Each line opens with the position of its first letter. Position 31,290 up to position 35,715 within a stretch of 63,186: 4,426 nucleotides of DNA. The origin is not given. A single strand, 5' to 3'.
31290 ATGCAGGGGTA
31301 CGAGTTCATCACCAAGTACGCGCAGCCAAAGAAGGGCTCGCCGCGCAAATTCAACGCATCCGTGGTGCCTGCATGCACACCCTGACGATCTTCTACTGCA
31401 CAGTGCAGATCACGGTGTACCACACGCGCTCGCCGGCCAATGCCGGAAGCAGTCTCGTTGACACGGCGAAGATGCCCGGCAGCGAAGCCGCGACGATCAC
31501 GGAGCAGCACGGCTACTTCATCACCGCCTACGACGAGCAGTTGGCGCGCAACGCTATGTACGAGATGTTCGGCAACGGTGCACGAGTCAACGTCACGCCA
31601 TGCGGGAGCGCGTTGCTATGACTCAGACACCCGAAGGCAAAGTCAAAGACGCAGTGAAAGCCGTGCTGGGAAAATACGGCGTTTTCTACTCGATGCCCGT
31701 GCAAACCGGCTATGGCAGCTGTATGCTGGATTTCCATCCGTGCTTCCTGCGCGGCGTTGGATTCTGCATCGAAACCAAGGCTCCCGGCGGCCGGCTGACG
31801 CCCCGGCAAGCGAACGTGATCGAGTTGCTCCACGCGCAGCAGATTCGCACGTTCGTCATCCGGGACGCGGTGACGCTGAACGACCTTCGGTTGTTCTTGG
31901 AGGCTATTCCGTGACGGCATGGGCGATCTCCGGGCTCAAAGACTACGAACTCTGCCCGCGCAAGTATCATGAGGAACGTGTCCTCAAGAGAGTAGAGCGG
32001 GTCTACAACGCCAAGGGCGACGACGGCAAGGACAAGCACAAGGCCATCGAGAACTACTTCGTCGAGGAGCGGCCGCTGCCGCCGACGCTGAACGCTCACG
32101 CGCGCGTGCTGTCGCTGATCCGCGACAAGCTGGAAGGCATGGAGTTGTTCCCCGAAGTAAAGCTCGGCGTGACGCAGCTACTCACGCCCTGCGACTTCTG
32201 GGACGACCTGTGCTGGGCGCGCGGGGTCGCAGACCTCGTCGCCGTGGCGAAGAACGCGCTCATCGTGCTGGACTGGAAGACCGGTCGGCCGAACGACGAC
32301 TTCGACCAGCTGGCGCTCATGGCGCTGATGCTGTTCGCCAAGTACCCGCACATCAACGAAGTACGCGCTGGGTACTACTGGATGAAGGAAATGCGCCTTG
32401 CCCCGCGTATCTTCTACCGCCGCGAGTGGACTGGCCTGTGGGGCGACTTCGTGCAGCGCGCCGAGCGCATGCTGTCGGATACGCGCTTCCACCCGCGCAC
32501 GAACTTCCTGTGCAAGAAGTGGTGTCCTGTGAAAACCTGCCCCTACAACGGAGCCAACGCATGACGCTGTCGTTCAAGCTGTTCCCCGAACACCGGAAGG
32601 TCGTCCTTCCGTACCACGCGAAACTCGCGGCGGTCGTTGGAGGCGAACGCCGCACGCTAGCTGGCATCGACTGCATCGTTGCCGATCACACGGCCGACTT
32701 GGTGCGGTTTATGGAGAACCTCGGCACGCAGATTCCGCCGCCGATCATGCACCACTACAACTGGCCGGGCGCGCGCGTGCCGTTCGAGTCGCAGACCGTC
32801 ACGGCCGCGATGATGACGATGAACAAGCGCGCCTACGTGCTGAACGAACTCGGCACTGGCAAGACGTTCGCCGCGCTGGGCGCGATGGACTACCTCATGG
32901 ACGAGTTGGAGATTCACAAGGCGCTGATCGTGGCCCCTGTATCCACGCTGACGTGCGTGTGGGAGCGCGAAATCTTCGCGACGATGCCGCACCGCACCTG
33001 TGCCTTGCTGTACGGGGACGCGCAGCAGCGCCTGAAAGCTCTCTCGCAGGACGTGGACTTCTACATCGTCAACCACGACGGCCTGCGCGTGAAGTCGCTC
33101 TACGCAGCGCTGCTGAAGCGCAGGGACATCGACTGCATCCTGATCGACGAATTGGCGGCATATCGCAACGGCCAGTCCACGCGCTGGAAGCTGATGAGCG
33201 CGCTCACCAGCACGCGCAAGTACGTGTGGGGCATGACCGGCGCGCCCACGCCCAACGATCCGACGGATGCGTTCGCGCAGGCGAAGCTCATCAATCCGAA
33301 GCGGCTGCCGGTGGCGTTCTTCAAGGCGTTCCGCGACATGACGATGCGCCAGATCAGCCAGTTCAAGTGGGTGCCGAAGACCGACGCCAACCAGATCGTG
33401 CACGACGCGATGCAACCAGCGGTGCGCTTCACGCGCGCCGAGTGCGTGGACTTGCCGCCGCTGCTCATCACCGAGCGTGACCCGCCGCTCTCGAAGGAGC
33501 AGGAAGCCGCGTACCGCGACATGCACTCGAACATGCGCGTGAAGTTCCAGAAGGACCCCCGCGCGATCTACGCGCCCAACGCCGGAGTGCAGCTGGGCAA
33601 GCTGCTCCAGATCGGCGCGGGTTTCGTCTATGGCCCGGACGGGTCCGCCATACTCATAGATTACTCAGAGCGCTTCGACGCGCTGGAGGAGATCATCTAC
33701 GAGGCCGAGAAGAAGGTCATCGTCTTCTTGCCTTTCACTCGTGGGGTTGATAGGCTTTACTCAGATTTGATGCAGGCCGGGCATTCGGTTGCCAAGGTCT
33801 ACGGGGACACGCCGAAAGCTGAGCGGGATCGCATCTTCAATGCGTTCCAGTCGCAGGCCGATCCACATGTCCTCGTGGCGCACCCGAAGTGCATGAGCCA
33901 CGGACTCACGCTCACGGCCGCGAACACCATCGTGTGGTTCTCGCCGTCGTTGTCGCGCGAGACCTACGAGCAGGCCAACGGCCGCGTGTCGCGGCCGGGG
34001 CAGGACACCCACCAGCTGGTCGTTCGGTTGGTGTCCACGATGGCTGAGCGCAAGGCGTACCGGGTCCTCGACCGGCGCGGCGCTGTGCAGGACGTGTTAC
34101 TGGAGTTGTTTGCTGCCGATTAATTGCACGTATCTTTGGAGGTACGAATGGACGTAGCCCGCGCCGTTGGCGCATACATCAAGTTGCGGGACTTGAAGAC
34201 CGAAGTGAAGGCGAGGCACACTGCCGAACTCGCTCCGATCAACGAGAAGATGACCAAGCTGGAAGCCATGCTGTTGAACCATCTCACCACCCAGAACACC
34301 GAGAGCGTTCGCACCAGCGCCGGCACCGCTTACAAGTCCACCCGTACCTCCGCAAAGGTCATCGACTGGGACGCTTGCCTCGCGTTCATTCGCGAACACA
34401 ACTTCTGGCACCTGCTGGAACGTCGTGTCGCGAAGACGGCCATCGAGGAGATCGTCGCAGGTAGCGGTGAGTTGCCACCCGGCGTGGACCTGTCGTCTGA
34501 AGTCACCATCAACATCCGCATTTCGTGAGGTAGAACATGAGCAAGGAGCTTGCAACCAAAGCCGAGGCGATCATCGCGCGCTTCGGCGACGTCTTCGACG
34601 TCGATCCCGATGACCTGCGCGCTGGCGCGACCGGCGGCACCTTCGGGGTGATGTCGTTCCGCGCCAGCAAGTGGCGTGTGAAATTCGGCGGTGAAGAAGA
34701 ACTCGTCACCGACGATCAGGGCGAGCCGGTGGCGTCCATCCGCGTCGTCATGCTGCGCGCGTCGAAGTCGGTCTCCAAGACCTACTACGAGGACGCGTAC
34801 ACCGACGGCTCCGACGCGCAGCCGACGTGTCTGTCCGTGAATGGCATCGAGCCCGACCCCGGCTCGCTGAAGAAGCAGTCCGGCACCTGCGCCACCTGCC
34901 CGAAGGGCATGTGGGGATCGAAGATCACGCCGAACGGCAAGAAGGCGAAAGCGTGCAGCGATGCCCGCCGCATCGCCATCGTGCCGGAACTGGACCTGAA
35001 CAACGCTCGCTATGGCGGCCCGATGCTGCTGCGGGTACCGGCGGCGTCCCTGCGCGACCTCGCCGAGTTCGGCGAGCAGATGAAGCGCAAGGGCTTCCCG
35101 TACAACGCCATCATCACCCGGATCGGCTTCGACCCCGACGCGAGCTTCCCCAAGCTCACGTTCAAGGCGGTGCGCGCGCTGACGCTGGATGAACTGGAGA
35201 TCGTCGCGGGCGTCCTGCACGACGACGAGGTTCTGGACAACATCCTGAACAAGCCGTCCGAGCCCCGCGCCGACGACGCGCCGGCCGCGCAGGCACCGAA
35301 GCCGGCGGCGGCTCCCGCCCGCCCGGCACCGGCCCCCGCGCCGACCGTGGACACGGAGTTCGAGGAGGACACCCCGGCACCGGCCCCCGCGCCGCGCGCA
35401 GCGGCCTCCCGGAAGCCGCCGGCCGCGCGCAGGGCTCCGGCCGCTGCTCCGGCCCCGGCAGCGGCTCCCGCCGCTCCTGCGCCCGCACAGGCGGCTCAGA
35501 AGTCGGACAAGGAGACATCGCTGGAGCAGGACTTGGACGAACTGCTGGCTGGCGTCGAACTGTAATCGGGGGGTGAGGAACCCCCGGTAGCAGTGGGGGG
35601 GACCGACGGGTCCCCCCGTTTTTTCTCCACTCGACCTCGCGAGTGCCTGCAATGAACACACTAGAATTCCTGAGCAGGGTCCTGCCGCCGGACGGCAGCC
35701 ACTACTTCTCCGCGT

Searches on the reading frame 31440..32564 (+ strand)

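Call 7: search_protein_families(library=pfam, proteins=[window:31440-32564:+])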
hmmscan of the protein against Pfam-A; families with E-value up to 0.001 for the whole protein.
window:31440-32564:+ (374 aa): 1 family
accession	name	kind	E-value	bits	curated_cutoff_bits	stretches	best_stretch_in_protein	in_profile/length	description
PF12705.13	PDDEXK_1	-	6.9e-12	46.3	22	1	261-366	125-244/247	PD-(D/E)XK nuclease superfamily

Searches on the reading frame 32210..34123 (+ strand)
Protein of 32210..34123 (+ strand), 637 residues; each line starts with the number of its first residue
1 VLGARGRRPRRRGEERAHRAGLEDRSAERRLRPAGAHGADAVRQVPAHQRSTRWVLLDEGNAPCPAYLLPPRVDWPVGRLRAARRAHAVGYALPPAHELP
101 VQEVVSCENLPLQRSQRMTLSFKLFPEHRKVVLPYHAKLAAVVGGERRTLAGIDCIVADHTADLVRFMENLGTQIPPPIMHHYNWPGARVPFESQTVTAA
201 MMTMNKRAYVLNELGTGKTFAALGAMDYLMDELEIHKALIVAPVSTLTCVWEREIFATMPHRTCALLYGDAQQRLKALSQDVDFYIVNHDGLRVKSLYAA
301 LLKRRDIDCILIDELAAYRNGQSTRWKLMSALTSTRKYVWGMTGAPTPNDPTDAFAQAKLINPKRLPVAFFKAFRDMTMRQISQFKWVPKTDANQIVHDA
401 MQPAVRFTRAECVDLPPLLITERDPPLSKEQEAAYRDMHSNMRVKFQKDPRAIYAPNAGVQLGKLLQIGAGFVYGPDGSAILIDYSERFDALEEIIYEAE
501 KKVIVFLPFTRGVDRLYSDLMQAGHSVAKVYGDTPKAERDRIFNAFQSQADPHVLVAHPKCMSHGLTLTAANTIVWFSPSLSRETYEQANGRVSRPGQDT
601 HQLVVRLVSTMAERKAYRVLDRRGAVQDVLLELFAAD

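Call 7: search_protein_families(library=pfam, proteins=[window:32210-34123:+])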
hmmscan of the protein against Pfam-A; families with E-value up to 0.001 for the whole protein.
window:32210-34123:+ (637 aa): 4 families
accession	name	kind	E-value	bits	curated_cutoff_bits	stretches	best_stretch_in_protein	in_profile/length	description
PF00271.37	Helicase_C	-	5.9e-17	62.4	23.5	1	488-597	2-110/110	Helicase conserved C-terminal domain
PF00176.29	SNF2-rel_dom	-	1.6e-14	54.2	24.9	1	212-441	24-256/290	SNF2-related domain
PF04851.21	ResIII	-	5.1e-08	33.4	22.5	1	200-346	18-162/164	Type III restriction enzyme, res subunit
PF00270.35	DEAD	-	1e-06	29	26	1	197-332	6-145/167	DEAD/DEAH box helicase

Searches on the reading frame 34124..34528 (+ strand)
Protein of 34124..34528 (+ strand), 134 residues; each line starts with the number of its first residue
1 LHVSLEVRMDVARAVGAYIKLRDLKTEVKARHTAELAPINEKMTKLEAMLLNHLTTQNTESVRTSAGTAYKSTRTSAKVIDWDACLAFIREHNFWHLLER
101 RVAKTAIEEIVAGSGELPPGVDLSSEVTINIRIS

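Call 49: search_protein_families(library=phrogs, proteins=[window:34124-34528:+], max_evalue=0.001)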
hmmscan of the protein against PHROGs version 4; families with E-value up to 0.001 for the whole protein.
window:34124-34528:+ (134 aa): 1 family
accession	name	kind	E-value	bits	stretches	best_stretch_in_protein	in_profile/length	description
phrog_13900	-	head and packaging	7.7e-32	111.4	1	7-132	8-130/132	minor head protein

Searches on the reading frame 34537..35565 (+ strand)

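Call 7: search_protein_families(library=pfam, proteins=[window:34537-35565:+])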
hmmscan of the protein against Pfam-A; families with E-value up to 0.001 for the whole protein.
window:34537-35565:+ (342 aa): 0 families

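Call 20: search_protein_families(library=phrogs, proteins=[window:34537-35565:+], max_evalue=0.001)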
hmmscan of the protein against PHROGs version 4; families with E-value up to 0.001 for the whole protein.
window:34537-35565:+ (342 aa): 2 families
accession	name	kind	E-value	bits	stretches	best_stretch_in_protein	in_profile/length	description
phrog_27714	-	unknown function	2.1e-20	74.4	1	66-269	83-288/292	-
phrog_23155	-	unknown function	2e-16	61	1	59-205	58-191/255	-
